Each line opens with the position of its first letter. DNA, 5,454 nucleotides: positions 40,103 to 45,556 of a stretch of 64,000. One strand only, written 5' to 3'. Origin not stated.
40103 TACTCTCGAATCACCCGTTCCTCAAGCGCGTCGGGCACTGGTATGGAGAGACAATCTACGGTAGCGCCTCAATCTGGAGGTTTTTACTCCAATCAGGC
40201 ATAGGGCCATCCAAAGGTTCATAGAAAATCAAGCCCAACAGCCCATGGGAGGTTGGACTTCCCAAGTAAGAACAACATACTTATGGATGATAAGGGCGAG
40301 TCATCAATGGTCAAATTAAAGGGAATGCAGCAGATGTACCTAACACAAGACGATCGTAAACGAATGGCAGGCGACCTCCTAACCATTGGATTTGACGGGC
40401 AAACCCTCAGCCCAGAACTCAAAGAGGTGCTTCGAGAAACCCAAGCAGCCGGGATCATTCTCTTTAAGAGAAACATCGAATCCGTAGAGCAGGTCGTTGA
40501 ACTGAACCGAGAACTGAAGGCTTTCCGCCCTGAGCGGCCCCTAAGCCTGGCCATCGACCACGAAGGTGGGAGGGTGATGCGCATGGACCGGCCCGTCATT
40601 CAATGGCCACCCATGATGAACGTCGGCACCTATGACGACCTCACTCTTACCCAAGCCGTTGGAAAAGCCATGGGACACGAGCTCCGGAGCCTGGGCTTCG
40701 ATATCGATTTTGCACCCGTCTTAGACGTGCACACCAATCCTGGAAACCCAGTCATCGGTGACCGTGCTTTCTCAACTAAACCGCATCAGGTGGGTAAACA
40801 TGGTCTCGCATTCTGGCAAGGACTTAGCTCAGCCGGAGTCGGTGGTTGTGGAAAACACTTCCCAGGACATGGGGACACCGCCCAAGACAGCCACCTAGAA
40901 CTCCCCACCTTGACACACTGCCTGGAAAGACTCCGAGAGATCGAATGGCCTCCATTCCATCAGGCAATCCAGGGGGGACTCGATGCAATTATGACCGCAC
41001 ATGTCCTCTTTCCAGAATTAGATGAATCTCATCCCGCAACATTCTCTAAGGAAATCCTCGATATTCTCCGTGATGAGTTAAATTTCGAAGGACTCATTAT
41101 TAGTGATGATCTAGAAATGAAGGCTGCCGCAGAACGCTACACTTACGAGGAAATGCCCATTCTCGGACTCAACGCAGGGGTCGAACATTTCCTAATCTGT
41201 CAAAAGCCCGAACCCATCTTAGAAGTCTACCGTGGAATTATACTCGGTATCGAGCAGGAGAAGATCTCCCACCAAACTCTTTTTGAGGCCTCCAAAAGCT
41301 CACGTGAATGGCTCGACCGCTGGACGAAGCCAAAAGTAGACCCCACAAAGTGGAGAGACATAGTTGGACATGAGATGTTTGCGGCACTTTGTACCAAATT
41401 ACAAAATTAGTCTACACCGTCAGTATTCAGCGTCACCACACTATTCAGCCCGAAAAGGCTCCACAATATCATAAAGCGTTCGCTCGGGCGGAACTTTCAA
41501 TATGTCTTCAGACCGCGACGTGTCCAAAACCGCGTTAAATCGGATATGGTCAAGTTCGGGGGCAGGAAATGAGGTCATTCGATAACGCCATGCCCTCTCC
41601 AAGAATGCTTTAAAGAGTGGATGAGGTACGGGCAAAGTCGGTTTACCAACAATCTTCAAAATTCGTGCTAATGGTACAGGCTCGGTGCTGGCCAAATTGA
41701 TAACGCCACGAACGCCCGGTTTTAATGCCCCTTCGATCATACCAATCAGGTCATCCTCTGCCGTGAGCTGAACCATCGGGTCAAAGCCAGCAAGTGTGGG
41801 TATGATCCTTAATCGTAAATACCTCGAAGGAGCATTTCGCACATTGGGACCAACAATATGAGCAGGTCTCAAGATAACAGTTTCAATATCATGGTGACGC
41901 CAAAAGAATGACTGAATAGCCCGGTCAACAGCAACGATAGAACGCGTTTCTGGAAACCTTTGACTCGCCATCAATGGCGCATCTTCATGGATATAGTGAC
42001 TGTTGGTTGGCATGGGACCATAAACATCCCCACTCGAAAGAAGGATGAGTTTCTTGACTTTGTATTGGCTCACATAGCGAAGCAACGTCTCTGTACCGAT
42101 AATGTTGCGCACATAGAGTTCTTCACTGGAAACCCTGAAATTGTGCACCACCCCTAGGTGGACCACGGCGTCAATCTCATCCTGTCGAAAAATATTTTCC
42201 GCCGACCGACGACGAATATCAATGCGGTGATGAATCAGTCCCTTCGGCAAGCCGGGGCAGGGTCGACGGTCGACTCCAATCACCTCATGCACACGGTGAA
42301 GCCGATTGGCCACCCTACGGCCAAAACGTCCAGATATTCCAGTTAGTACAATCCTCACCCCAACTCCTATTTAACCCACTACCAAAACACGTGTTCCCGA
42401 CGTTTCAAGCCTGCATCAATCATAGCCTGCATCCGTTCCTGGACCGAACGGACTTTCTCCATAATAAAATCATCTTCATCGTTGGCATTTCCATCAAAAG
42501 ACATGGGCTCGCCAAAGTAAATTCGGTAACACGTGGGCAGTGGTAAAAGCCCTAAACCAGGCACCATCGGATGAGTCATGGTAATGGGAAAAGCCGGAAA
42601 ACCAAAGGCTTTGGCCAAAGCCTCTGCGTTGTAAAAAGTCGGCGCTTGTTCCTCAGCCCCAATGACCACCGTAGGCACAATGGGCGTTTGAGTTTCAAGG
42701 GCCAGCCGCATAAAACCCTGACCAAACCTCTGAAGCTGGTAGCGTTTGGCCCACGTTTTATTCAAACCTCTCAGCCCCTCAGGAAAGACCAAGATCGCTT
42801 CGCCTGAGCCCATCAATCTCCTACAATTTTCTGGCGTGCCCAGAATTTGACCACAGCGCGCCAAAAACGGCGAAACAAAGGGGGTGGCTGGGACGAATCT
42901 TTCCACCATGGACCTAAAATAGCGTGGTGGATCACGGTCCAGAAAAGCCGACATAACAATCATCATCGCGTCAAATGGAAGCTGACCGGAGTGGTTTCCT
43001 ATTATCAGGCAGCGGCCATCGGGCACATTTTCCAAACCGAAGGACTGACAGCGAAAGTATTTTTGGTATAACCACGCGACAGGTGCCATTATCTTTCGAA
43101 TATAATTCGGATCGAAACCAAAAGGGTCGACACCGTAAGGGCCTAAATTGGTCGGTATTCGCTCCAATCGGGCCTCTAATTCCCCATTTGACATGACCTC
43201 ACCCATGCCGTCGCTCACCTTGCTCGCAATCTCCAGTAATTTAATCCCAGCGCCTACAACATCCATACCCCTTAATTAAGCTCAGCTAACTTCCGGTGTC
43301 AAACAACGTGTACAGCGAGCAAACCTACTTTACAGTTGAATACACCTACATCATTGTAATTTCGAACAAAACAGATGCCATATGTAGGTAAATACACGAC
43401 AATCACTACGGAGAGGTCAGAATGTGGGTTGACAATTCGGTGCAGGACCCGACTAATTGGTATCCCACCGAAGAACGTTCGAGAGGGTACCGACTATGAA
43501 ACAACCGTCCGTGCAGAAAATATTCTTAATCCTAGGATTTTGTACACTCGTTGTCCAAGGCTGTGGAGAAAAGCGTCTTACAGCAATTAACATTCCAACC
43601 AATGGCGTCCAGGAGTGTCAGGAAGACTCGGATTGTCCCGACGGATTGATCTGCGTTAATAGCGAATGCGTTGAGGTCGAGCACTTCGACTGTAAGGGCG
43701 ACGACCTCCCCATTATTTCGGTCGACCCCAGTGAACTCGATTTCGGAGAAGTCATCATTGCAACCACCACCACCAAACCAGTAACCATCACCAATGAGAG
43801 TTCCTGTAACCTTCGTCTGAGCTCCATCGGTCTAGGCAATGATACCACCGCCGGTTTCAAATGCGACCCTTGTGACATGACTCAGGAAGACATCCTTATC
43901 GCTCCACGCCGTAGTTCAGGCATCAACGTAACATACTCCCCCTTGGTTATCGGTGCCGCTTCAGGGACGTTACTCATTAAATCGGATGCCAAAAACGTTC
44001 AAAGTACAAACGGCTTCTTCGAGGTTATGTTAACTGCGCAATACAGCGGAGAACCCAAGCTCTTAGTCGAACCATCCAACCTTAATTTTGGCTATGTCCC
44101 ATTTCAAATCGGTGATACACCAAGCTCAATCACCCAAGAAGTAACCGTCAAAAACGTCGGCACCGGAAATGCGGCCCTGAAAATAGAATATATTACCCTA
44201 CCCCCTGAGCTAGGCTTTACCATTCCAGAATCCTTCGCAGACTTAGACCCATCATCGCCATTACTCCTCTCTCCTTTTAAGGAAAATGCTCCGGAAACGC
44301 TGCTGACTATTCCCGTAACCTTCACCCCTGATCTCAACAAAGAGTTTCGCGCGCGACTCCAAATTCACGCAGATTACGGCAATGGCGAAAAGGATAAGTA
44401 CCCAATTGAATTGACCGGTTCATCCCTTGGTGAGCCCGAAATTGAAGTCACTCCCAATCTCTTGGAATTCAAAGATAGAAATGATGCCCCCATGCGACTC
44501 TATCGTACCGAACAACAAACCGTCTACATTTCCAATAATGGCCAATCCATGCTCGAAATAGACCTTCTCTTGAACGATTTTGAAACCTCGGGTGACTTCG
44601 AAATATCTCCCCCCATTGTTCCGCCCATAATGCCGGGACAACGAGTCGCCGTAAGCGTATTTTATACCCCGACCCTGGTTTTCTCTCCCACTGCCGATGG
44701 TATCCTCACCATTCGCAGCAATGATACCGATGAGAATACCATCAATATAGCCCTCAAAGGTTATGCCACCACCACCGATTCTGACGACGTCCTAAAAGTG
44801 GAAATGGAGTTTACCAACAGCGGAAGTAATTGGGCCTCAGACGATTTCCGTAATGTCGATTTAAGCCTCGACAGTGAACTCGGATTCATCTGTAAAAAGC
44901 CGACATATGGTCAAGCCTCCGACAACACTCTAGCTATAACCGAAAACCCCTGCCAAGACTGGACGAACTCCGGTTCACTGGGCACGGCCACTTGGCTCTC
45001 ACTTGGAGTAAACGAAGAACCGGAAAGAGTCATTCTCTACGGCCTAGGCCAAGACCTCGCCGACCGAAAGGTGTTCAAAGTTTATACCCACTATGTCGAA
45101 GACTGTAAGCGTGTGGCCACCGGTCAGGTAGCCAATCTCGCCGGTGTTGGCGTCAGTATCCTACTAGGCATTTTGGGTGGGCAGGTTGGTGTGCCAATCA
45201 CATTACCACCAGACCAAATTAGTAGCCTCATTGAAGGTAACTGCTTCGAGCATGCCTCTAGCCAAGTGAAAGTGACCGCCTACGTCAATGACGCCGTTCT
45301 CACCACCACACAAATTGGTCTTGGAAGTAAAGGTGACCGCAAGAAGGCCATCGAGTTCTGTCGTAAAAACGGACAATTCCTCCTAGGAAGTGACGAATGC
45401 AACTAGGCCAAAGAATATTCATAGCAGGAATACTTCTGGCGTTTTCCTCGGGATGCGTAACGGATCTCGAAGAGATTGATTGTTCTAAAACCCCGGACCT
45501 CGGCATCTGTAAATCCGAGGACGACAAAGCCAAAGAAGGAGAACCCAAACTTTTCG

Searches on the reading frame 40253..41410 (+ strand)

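Call 44: search_protein_families(library=pfam, proteins=[window:40253-41410:+], max_evalue=0.0001)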
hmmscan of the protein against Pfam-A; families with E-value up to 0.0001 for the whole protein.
window:40253-41410:+ (385 aa): 1 family
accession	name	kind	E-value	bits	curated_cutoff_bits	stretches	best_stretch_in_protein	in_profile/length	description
PF00933.27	Glyco_hydro_3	-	2.4e-73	247.8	27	1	47-341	14-304/316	Glycosyl hydrolase family 3 N terminal domain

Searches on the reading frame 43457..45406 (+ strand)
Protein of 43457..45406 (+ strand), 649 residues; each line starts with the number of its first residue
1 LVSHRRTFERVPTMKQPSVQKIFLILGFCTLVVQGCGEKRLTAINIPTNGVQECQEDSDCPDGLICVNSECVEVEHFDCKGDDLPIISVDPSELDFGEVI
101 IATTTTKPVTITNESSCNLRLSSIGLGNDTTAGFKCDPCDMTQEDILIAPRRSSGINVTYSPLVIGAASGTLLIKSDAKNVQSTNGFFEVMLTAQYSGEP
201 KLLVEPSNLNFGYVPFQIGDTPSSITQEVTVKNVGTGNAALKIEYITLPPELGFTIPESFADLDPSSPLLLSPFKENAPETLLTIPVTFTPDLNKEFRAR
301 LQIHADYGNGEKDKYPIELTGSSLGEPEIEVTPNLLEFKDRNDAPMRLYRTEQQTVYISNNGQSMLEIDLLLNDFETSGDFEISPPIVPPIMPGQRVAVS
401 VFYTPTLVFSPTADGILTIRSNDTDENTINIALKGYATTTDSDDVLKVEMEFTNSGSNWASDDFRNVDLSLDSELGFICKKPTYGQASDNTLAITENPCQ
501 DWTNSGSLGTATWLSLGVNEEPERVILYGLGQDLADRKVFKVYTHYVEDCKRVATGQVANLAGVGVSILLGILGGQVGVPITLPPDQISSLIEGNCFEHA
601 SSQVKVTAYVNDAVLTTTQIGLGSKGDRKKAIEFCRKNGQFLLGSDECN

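Call 44: search_protein_families(library=pfam, proteins=[window:43457-45406:+], max_evalue=0.0001)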
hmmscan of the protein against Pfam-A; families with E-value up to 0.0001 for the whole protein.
window:43457-45406:+ (649 aa): 5 families
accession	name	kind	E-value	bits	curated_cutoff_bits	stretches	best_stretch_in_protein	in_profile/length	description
PF22073.2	Cep192_D4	-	3.8e-23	82.3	35.5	1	85-179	2-96/112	Cep192 domain 4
PF22544.2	HYDIN_VesB_CFA65-like_Ig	-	5.1e-15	56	25.5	1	85-179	1-89/100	HYDIN/CFA65/VesB-like, Ig-like domain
PF15780.11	ASH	-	3.7e-10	40.3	27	1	92-178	12-92/98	Abnormal spindle-like microcephaly-assoc'd, ASPM-SPD-2-Hydin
PF12371.14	TMEM131_like_N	-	7.4e-06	26.6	28.8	0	88-174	2-82/84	Transmembrane protein 131-like N-terminal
PF24798.1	Ig-CFAP74_4th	-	7.2e-05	23.3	28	0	90-122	2-34/95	CFAP74 forth Ig-like domain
